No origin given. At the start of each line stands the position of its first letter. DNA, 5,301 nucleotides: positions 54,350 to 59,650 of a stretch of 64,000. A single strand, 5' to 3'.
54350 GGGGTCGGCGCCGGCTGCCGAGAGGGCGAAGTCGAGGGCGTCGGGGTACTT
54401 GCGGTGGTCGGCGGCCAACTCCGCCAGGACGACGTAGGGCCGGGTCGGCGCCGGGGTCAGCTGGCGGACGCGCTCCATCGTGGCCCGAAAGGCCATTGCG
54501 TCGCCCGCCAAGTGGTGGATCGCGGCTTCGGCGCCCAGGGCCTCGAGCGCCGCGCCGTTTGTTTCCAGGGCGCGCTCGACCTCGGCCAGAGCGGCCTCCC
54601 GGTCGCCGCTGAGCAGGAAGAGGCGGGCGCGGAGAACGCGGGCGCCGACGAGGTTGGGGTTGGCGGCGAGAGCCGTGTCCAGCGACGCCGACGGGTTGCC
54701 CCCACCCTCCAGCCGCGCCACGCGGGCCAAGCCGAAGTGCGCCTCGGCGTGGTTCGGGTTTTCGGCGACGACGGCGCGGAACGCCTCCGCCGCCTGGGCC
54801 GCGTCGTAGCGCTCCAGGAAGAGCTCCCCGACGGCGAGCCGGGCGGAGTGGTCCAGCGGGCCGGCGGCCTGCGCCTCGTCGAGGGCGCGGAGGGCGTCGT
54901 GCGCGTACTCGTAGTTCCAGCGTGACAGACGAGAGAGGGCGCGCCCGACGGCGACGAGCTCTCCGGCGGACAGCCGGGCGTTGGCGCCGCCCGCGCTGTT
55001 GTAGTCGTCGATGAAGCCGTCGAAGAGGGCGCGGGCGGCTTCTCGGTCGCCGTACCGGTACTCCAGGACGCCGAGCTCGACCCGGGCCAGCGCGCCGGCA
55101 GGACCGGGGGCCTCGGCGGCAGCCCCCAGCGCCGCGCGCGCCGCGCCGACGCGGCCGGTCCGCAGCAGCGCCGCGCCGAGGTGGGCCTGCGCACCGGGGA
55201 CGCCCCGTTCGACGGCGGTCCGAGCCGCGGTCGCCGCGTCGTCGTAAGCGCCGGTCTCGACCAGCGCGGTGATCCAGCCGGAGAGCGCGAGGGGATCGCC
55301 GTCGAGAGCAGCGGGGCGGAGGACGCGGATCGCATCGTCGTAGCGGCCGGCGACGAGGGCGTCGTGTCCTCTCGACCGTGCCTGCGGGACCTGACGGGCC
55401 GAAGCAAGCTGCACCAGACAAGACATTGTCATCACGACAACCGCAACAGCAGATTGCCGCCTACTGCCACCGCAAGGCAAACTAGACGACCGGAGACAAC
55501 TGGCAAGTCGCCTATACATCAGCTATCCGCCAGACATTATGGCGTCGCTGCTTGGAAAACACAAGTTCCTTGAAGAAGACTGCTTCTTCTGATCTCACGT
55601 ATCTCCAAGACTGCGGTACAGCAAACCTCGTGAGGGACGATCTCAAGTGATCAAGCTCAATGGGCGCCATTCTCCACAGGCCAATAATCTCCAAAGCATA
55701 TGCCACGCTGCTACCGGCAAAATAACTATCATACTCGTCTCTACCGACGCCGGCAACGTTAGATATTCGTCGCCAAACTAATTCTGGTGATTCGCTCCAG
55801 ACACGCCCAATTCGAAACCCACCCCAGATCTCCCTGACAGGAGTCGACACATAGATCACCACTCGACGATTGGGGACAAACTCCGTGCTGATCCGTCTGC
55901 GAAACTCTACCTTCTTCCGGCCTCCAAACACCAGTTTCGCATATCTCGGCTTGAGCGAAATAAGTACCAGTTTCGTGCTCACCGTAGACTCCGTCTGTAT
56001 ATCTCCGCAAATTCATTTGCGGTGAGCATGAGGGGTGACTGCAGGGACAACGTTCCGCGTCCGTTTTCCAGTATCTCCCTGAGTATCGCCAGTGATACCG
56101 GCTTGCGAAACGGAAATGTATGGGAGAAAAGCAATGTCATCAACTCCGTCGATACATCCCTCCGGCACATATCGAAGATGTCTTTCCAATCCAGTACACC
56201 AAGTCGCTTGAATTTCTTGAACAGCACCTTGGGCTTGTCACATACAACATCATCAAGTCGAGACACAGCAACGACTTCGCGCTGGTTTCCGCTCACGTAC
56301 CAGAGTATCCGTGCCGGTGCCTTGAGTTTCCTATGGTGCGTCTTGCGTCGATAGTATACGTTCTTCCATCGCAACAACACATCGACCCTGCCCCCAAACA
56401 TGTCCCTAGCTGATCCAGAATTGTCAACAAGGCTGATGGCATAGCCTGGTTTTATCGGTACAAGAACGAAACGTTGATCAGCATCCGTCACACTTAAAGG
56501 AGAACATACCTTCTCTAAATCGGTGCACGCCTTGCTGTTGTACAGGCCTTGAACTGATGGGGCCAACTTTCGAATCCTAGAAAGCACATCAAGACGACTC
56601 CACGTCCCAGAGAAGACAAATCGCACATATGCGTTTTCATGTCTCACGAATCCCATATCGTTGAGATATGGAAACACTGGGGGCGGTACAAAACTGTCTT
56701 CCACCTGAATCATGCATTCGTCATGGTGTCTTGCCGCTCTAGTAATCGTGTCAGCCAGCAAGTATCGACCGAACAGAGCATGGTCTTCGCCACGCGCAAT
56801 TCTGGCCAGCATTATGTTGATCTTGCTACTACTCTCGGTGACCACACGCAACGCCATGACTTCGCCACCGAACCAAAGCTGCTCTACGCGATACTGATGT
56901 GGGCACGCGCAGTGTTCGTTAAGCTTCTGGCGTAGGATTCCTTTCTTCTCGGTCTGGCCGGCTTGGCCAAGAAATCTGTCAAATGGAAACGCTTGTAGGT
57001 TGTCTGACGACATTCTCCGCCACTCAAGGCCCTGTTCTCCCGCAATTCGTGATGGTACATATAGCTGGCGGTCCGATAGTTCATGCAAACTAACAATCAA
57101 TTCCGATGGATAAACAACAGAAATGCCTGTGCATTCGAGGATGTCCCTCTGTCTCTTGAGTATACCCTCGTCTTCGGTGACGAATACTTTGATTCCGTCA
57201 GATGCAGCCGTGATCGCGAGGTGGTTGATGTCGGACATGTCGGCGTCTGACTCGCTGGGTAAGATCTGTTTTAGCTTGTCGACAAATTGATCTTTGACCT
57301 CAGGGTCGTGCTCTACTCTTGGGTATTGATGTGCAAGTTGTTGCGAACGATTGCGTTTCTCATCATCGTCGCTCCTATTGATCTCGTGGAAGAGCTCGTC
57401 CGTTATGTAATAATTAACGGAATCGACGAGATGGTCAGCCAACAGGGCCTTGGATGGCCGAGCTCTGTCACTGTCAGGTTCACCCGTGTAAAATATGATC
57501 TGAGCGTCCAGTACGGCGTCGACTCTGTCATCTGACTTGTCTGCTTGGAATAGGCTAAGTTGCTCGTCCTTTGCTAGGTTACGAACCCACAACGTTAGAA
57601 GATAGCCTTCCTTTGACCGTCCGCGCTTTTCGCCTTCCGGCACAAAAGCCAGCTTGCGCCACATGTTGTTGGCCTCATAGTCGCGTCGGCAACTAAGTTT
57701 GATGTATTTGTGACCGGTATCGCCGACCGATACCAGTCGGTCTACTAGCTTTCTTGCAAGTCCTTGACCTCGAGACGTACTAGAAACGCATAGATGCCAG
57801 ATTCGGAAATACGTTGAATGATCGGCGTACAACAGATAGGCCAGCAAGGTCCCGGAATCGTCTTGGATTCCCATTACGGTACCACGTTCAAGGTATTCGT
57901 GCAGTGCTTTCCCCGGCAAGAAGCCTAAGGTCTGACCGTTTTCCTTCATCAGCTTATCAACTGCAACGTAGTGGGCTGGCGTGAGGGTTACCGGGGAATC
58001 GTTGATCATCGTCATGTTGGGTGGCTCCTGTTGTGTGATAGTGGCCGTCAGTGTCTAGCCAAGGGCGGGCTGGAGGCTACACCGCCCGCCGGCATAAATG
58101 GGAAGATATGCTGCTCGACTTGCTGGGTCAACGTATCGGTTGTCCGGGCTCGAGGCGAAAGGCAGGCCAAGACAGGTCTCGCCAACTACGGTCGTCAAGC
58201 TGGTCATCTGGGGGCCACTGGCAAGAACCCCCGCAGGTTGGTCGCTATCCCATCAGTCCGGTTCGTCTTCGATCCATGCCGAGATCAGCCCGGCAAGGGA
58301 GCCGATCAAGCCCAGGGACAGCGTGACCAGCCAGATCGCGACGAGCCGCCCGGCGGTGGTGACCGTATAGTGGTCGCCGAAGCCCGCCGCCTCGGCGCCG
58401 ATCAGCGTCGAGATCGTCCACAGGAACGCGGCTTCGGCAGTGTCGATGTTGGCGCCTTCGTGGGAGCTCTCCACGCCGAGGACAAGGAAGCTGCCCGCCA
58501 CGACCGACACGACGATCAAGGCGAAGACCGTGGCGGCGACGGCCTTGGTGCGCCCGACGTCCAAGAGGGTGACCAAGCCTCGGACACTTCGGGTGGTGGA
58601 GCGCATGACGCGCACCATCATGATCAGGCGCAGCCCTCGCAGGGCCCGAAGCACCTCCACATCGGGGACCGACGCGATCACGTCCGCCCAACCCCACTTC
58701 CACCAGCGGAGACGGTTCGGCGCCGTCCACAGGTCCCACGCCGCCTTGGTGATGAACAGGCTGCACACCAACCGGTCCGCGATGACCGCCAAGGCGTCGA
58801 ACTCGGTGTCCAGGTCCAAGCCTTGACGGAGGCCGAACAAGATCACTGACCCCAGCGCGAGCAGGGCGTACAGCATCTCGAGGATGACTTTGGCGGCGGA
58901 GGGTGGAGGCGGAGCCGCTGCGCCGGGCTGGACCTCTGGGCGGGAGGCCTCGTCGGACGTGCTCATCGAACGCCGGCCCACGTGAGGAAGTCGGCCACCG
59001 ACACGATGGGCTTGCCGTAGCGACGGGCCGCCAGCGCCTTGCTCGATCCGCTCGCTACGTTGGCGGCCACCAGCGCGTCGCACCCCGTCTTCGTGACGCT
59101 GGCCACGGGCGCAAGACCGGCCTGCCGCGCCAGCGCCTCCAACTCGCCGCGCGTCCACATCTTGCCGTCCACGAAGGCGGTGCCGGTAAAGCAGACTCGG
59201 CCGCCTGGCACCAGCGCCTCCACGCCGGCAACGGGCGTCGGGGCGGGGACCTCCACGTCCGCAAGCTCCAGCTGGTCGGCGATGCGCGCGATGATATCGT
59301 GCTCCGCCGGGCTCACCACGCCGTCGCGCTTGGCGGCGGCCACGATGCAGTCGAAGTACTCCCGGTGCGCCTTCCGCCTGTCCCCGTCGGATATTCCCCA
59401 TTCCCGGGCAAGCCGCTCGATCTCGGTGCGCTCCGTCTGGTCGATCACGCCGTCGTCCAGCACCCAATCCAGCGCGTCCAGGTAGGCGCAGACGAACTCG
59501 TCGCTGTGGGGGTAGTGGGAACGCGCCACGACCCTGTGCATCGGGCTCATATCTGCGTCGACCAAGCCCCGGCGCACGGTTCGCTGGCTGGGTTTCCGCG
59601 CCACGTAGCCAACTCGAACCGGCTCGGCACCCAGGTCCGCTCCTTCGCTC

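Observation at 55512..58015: Low-GC two-gene cassette: a GNAT-PIN-(GNAT-like)-ASCH fusion translationally coupled to a stand-alone ASCH protein (candidate RNA-directed toxin-antitoxin / anti-phage module)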

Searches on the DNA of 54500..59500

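Call 97: search_rna_families(source=window, start=54500, end=59500, threshold=evalue, max_evalue=0.1)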
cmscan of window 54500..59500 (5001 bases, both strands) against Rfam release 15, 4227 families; matches with E-value up to 0.1: 0.
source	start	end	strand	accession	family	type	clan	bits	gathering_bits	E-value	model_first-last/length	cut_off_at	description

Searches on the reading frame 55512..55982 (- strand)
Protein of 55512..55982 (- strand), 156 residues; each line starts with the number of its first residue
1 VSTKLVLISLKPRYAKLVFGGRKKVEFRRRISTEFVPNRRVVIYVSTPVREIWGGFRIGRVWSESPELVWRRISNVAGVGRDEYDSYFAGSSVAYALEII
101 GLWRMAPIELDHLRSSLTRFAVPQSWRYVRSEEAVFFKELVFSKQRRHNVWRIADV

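Call 3: search_protein_families(library=pfam, proteins=[window:55512-55982:-], max_evalue=1)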
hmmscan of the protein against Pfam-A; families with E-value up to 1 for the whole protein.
window:55512-55982:- (156 aa): 1 family
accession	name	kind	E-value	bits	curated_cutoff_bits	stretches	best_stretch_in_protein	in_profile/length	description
PF04266.20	ASCH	-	0.015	16.4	21.2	1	8-61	1-53/103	ASCH domain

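Call 4: search_protein_families(library=padloc, proteins=[window:55512-55982:-], max_evalue=1)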
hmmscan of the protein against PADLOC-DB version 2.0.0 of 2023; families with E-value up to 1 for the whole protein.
window:55512-55982:- (156 aa): 3 families
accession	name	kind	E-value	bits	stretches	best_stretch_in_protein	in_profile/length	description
PDLC04425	PDC-M11B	-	2.8e-30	103.5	1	6-133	3-126/132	-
PDLC04424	PDC-M11B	-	3.1e-29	99.8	1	3-134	7-134/142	-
PDLC04423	PDC-M11B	-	3.4e-17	60.9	1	8-138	1-127/164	-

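Call 5: search_protein_families(library=ncbifam, proteins=[window:55512-55982:-], max_evalue=1)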
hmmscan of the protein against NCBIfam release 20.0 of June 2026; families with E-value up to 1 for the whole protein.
window:55512-55982:- (156 aa): 1 family
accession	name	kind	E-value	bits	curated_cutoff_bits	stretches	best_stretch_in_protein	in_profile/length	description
NF008917.0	PRK12279.1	equivalog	9.6e-09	34.9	526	1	3-97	188-281/311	50S ribosomal protein L22/unknown domain fusion protein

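Call 15: find_homologous_proteins(query=window:55512-55982:-, max_evalue=0.001)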
Query window:55512-55982:- (156 aa): 6 proteins with E <= 0.001 among 25 candidates.
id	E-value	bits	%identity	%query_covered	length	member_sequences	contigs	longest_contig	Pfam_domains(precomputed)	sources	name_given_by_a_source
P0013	9.0e-40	154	53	89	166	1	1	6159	-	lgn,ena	-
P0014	9.4e-39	151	52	89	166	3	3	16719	-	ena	-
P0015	1.9e-38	150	54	83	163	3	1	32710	-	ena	-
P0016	6.8e-38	148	56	83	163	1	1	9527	-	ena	-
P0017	3.4e-37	146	50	86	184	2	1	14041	-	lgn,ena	-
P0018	1.7e-36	143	50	85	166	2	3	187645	-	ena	-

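Call 24: find_encoding_contigs(protein=P0013, flank=8000, max_places=2)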
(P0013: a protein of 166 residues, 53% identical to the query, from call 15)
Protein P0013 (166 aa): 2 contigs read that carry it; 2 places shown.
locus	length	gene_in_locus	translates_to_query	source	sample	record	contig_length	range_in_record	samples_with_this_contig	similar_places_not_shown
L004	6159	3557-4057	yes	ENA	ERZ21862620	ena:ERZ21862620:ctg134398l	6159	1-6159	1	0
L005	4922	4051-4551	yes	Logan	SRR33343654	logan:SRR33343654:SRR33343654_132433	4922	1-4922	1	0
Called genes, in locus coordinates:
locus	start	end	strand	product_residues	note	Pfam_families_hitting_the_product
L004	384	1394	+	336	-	PF22837:M_Eco57I_C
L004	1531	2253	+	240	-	PF00583:Acetyltransf_1, PF13673:Acetyltransf_10, PF13508:Acetyltransf_7, PF14542:Acetyltransf_CG (faint)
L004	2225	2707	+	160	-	-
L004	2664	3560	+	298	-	-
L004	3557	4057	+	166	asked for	-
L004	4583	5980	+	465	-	PF01966:HD, PF19276:HD_assoc_2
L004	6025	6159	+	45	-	?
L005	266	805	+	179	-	-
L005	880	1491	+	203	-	PF22837:M_Eco57I_C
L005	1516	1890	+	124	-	-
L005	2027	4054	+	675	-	PF00583:Acetyltransf_1, PF13673:Acetyltransf_10, PF13508:Acetyltransf_7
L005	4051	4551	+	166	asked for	-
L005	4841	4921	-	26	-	?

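Call 25: find_encoding_contigs(protein=P0018, flank=10000, max_places=2)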
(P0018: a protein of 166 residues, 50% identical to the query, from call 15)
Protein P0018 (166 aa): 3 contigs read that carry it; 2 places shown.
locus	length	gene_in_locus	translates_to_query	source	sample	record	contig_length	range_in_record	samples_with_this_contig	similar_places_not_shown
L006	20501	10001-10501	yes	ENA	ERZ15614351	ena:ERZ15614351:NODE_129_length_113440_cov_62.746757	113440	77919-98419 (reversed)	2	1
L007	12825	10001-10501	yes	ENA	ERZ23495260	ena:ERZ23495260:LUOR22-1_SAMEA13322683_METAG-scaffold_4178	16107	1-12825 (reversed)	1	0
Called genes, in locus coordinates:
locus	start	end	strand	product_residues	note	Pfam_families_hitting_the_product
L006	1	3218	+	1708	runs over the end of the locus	PF08126:Propeptide_C25, PF01364:Peptidase_C25, PF13860:FlgD_ig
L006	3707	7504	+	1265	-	PF02384:N6_Mtase (faint), PF20473:MmeI_Mtase (faint), PF07669:Eco57I, PF22837:M_Eco57I_C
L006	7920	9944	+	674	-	PF00583:Acetyltransf_1, PF13673:Acetyltransf_10, PF13508:Acetyltransf_7, PF14542:Acetyltransf_CG (weak)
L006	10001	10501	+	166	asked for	-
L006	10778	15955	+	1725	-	-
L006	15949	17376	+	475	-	PF02463:SMC_N, PF13175:AAA_15, PF13476:AAA_23, PF13555:AAA_29 (weak), PF13304:AAA_21 (weak)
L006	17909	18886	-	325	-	-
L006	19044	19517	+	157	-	PF00334:NDK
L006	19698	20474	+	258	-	PF08305:NPCBM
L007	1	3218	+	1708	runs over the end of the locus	PF08126:Propeptide_C25, PF01364:Peptidase_C25, PF13860:FlgD_ig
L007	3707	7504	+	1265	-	PF02384:N6_Mtase (faint), PF20473:MmeI_Mtase (faint), PF07669:Eco57I, PF22837:M_Eco57I_C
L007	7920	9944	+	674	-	PF00583:Acetyltransf_1, PF13673:Acetyltransf_10, PF13508:Acetyltransf_7, PF14542:Acetyltransf_CG (weak)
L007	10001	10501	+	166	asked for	-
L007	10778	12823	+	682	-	?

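Call 86: search_solved_structures(query=A8, max_evalue=10, show_alignments=4)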
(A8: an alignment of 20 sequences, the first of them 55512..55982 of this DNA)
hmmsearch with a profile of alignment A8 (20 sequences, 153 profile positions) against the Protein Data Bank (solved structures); distinct sequences matched with E-value up to 10: 8.
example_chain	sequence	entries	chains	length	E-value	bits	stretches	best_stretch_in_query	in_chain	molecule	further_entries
5gus_A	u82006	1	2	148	2.5e-27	98.5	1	7-144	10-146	Helix-turn-helix domain-containing protein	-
5guq_A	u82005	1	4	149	2.6e-27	98.5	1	7-144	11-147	Helix-turn-helix domain-containing protein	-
5y6c_A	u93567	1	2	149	1.8e-26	95.7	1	7-144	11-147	Helix-turn-helix domain-containing protein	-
5y6b_A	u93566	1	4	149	2e-26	95.6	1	7-144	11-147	Helix-turn-helix domain-containing protein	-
2dp9_A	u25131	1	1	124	0.03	17.1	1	6-35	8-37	Hypothetical protein TTHA0113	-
1wk2_A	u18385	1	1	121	0.035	16.9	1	7-35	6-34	HYPOTHETICAL PROTEIN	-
2kku_A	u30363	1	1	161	0.041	16.7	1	13-114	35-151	Uncharacterized protein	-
4zdt_B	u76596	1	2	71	0.65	12.7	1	58-103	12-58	Structure-specific endonuclease subunit slx4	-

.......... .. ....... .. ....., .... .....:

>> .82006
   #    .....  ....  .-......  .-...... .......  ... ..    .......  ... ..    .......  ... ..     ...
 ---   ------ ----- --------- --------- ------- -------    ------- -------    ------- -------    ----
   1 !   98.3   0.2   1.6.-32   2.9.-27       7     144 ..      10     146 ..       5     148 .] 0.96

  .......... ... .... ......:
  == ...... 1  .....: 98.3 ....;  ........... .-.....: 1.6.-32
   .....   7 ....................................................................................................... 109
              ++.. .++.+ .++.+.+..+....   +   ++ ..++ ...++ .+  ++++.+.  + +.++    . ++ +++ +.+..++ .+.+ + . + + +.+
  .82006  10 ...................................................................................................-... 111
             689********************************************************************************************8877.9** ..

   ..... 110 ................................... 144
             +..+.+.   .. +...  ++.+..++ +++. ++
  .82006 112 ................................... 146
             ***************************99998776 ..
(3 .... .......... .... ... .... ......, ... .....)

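Call 87: search_protein_families(library=pfam, alignment_id=A8, max_evalue=0.1)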
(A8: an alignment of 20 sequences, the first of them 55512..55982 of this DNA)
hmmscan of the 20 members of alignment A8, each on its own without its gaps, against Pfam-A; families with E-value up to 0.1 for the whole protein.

A. member 1, window:55512-55982:- (156 aa): 1 family
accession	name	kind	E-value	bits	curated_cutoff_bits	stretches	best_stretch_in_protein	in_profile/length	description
PF04266.20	ASCH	-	0.015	16.4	21.2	1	8-61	1-53/103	ASCH domain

B. families by the number of members that match (of 20 scanned): 5 families
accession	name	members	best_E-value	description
PF04266.20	ASCH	17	2.5e-05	ASCH domain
PF01878.24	EVE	3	9e-05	EVE domain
PF12961.13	DUF3850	2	0.0044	Domain of unknown function (DUF3850)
PF05879.18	RHD3_GTPase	2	0.018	Root hair defective 3 GTP-binding protein (RHD3) GTPase domain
PF22895.2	DUF7024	1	0.05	Domain of unknown function (DUF7024)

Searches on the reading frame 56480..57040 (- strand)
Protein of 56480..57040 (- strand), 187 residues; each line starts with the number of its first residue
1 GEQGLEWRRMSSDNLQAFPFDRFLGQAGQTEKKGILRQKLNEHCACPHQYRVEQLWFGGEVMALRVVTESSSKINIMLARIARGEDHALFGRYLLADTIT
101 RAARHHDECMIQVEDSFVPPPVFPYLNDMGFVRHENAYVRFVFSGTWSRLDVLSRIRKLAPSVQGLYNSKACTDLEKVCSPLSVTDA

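Call 51: predict_structure(alignment_id=A4)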
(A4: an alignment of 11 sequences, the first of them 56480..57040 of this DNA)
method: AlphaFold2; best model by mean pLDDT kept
length: 187 residues; sequences in the alignment: 11
mean_pLDDT: 90.9   pTM: 0.86
mean pLDDT of the five models: 90.9, 89.9, 89.6, 89.1, 88.9
residues with pLDDT >= 90: 142; 70-90: 36; 50-70: 7; < 50: 2
segments of 3 or more residues with pLDDT < 50: none
pLDDT, mean of each block of 10 residues (from residue 1): 80 90 72 88 94 94 95 94 89 94 92 90 91 95 95 96 94 94 88
secondary structure, 60 per line:
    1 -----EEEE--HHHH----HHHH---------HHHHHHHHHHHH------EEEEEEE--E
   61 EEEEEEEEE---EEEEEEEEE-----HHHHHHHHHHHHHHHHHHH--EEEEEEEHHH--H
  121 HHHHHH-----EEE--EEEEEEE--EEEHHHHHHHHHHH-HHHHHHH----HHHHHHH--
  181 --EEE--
elements in order: E6-9 H12-15 H20-23 H33-44 E51-57 E60-69 E73-81 H87-105 E108-114 H120-126 E132-134 E137-143 E146-148 H149-159 H161-167 H172-178 E183-185

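Call 56: fold_search(model_id=the predicted structure, library=pdb)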
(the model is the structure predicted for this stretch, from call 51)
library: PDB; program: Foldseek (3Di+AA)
matches with E <= 10: 1038; with E <= 0.001: 235
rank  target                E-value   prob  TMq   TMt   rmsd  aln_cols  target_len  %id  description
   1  3fix_A                2.4e-06  1.00  0.50  0.55   4.7       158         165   12  Crystal structure of a putative n-acetyltransferase (ta0374) from thermoplasma acidophilum (released 2009-01-13)
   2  9mto_A                3.5e-06  1.00  0.45  0.54   5.7       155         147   12  Crystal structure of acetyltransferase CBU0801 from Coxiella burnetii (released 2025-01-22)
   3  1y9k_B                7.1e-06  1.00  0.46  0.55   4.3       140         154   15  IAA acetyltransferase from Bacillus cereus ATCC 14579 (released 2005-02-01)
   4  2r7h_A                8.6e-06  1.00  0.53  0.61   4.2       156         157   11  CRYSTAL STRUCTURE OF A putative acetyltransferase of the GNAT family (DDE_3044) FROM DESULFOVIBRIO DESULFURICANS SUBSP (released 2007-09-25)
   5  6cy6                  8.6e-06  1.00  0.47  0.51   4.9       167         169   13  Crystal structure of spermidine/spermine N-acetyltransferase SpeG from Escherichia coli in complex with tris(hydroxymeth (released 2018-04-18)
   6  3fix_B                9.7e-06  1.00  0.49  0.57   4.6       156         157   12  Crystal structure of a putative n-acetyltransferase (ta0374) from thermoplasma acidophilum (released 2009-01-13)
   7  8iym_A                1.3e-05  1.00  0.45  0.52   5.7       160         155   13  Crystal structure of a protein acetyltransferase, HP0935 (released 2024-04-10)
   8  6ao7                  1.4e-05  1.00  0.48  0.56   3.9       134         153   14  Crystal Structure of a GNAT family acetyltransferase from Elizabethkingia anophelis with acetyl-CoA bound (released 2017-08-30)
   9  2r7h_B                1.5e-05  1.00  0.53  0.61   4.3       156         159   12  CRYSTAL STRUCTURE OF A putative acetyltransferase of the GNAT family (DDE_3044) FROM DESULFOVIBRIO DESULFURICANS SUBSP (released 2007-09-25)
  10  3f0a                  1.6e-05  1.00  0.51  0.58   4.5       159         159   14  Structure of a putative n-acetyltransferase (ta0374) in complex with acetyl-coa from thermoplasma acidophilum (released 2008-11-11)
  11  5isv_B                2.2e-05  1.00  0.49  0.57   4.5       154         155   13  Crystal structure of the ribosomal-protein-S18-alanine N-acetyltransferase from Escherichia coli (released 2016-04-13)
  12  8iym_C                2.4e-05  1.00  0.47  0.56   5.0       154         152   13  Crystal structure of a protein acetyltransferase, HP0935 (released 2024-04-10)
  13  5ix3                  2.4e-05  1.00  0.46  0.51   5.6       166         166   12  Crystal structure of N-acetyltransferase from Staphylococcus aureus. (released 2017-04-05)
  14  1y9k_D                2.7e-05  1.00  0.45  0.54   4.5       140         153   16  IAA acetyltransferase from Bacillus cereus ATCC 14579 (released 2005-02-01)
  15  1y9k_C                3.3e-05  1.00  0.46  0.56   4.3       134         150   15  IAA acetyltransferase from Bacillus cereus ATCC 14579 (released 2005-02-01)
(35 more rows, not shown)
